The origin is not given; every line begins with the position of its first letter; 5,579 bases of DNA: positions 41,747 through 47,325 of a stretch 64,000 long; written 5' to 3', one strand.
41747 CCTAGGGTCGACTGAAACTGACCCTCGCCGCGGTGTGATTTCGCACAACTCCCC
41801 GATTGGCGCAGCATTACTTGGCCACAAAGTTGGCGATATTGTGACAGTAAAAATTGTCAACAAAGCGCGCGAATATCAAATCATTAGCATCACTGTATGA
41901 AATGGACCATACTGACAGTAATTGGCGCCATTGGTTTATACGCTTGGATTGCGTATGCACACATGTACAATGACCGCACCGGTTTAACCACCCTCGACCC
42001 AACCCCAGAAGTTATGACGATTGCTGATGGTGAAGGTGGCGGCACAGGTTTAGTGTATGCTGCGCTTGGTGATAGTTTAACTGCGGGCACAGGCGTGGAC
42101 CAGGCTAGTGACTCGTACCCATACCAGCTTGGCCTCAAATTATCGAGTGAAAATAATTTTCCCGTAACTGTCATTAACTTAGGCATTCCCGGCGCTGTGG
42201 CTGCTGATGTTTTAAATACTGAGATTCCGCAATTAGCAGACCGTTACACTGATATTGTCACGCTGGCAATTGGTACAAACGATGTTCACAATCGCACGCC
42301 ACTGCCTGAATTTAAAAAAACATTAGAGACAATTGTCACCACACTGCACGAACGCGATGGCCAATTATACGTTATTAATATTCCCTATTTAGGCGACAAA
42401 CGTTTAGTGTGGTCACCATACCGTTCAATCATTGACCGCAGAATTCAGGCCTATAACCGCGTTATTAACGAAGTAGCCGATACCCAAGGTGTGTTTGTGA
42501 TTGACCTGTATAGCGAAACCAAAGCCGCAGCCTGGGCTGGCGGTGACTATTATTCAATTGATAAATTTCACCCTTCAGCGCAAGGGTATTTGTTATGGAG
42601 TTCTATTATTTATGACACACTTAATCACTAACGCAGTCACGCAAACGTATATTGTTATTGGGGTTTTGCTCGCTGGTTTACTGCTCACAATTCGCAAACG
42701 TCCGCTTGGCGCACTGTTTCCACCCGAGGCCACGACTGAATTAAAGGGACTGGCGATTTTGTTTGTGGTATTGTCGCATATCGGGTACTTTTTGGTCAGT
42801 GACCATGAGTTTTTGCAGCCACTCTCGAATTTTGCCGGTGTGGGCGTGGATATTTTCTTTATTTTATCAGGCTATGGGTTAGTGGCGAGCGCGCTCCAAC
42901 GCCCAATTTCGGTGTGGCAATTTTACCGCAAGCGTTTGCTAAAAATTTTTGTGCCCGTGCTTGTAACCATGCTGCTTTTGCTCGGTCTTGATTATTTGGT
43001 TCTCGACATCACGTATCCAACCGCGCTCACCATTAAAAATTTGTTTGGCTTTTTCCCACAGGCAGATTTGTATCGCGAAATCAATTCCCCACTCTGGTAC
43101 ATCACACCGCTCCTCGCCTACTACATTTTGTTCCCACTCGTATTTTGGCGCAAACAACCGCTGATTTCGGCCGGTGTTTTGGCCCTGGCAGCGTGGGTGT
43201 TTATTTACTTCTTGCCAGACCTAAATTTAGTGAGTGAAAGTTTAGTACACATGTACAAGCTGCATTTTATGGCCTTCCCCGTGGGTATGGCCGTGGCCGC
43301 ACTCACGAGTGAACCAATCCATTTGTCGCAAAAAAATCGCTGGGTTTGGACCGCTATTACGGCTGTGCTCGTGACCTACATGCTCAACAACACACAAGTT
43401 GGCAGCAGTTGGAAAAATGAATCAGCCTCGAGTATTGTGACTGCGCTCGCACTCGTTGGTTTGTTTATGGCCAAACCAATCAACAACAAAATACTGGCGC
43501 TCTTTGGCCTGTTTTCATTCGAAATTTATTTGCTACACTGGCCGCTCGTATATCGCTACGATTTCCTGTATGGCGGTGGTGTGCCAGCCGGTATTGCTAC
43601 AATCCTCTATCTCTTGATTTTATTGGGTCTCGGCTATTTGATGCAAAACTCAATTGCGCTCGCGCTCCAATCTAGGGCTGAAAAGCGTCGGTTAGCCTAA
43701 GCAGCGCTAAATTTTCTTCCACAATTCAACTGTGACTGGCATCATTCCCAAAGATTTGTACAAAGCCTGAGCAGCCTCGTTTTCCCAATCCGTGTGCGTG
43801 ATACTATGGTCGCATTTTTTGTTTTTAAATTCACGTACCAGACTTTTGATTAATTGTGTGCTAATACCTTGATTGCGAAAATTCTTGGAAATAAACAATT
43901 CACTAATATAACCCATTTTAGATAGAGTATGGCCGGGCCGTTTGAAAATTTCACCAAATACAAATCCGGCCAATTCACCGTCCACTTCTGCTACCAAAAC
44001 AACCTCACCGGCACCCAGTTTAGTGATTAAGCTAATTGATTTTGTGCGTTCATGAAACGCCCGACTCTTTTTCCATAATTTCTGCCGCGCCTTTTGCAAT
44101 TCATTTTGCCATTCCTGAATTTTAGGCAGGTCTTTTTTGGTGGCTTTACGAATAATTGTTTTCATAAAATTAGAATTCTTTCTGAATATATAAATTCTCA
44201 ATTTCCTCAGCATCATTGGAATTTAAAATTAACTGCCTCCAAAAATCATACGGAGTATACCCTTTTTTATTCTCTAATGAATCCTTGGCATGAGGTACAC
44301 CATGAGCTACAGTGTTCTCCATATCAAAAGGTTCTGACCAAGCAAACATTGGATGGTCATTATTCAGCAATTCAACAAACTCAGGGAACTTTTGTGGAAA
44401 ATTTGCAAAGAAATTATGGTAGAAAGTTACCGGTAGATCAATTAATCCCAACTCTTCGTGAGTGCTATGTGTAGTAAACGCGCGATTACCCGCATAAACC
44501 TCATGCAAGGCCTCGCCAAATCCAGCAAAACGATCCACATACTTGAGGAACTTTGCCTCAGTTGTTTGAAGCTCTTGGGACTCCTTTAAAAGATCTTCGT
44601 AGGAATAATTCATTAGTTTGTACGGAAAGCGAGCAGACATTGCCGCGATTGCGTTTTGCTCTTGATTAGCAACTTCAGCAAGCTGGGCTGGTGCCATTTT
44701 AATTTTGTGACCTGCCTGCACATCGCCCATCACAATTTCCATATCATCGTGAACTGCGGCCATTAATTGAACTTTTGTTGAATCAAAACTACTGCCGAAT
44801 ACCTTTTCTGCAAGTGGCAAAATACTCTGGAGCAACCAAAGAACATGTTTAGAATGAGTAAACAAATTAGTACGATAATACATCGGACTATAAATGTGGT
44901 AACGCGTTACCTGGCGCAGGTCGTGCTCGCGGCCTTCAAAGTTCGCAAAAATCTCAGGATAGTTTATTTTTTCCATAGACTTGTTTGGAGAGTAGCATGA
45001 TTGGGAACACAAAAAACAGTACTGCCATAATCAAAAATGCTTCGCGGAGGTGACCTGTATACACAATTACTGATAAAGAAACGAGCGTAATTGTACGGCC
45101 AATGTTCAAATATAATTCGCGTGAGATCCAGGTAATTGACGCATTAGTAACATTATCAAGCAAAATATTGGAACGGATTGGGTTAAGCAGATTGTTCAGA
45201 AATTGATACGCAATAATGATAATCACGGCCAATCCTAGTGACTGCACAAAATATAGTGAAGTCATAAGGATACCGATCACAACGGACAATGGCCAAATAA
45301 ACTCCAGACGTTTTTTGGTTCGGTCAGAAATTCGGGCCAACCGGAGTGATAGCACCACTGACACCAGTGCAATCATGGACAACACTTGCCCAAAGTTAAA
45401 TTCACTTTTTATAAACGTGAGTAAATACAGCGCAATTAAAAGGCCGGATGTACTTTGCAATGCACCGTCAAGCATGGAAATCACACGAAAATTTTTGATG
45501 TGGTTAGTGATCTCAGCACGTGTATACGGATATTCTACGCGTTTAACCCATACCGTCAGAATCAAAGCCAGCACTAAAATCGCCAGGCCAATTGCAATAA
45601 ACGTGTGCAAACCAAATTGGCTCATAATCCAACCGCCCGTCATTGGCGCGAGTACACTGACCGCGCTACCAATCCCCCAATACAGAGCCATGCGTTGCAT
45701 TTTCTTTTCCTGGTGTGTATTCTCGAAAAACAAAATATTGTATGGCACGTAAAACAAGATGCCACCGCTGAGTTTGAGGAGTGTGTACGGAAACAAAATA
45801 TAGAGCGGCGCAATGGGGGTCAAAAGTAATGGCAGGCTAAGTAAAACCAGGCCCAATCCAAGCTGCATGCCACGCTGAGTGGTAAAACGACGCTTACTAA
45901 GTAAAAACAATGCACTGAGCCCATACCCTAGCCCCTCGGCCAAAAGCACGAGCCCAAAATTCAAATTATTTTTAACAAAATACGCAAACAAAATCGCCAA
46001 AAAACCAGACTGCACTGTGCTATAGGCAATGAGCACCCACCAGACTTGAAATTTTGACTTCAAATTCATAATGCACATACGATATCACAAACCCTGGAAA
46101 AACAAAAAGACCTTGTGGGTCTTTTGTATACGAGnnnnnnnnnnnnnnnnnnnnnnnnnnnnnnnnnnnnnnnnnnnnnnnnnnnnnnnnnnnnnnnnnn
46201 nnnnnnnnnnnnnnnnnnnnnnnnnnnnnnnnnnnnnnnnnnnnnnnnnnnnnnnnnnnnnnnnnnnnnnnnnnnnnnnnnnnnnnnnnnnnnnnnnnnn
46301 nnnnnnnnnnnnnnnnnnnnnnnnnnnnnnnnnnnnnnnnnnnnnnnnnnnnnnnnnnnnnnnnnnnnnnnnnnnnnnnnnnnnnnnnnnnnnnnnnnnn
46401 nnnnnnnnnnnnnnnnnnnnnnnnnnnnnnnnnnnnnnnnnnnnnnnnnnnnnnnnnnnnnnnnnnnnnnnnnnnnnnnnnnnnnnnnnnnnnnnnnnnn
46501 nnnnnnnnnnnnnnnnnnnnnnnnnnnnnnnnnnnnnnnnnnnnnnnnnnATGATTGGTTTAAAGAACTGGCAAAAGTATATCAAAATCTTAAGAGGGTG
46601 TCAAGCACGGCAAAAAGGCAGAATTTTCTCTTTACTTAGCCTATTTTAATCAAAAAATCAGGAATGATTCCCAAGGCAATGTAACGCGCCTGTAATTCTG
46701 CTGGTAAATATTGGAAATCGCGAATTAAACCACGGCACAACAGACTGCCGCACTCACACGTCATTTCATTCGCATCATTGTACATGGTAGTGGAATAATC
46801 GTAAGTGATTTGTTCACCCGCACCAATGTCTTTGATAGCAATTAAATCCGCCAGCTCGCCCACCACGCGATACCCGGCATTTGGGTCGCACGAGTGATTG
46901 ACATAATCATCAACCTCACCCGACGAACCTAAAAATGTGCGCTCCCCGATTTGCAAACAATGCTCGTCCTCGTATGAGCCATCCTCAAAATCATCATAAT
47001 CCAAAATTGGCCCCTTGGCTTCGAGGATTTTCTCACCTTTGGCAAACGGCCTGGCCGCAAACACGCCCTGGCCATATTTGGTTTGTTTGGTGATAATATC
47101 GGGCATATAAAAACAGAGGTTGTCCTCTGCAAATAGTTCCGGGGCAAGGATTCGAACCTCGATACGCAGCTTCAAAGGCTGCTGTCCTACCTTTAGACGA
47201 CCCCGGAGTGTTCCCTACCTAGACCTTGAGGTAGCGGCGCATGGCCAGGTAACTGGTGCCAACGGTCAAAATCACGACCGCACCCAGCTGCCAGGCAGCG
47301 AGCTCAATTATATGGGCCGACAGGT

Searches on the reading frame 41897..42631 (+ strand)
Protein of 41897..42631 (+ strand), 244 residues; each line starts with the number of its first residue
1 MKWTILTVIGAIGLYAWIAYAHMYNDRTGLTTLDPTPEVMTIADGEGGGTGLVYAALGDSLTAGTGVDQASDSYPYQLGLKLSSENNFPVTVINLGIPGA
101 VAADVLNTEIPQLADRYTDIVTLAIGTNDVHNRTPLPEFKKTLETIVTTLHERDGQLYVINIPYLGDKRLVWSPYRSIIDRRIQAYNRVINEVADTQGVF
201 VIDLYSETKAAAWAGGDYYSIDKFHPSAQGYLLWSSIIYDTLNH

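Call 18: search_protein_families(library=pfam, proteins=[window:41897-42631:+], max_evalue=0.01)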
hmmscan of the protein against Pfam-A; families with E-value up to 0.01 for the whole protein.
window:41897-42631:+ (244 aa): 4 families
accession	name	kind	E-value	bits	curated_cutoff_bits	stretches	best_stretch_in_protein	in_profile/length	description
PF13472.12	Lipase_GDSL_2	-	1.3e-32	114.2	32.9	1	56-231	1-176/178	GDSL-like Lipase/Acylhydrolase family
PF00657.28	Lipase_GDSL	-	9.6e-20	72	23.6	1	54-235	1-205/208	GDSL-like Lipase/Acylhydrolase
PF25182.1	NonGDSL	-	3e-09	36.9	80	1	57-206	33-174/220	Non-GDSL lipase-like family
PF17182.10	OSK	-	0.0028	17.4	27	1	118-207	71-154/202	OSK domain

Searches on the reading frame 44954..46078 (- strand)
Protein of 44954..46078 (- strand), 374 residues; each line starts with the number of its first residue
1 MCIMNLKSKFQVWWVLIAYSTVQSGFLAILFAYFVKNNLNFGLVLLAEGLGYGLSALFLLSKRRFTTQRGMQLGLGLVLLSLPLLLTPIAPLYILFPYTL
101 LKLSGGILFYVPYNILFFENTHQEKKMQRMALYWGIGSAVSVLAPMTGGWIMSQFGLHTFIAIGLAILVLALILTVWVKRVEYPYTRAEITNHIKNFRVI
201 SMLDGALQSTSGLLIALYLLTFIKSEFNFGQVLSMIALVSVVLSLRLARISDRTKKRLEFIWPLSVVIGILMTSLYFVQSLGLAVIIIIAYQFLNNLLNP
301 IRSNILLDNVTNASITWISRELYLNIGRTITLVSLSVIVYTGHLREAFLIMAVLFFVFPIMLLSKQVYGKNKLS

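Call 36: search_protein_families(library=pfam, proteins=[window:44954-46078:-], max_evalue=0.001)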
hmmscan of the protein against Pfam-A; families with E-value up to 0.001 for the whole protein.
window:44954-46078:- (374 aa): 1 family
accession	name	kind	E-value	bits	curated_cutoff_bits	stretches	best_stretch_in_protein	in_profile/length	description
PF07690.21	MFS_1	-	1.5e-11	44.3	33.4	1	18-310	6-323/347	Major Facilitator Superfamily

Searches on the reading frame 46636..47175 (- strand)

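Call 36: search_protein_families(library=pfam, proteins=[window:46636-47175:-], max_evalue=0.001)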
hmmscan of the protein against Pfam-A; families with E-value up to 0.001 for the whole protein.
window:46636-47175:- (179 aa): 1 family
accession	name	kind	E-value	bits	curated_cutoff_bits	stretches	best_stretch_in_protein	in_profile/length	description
PF00856.33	SET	-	3.6e-15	56.7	22.4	1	35-128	1-105/105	SET domain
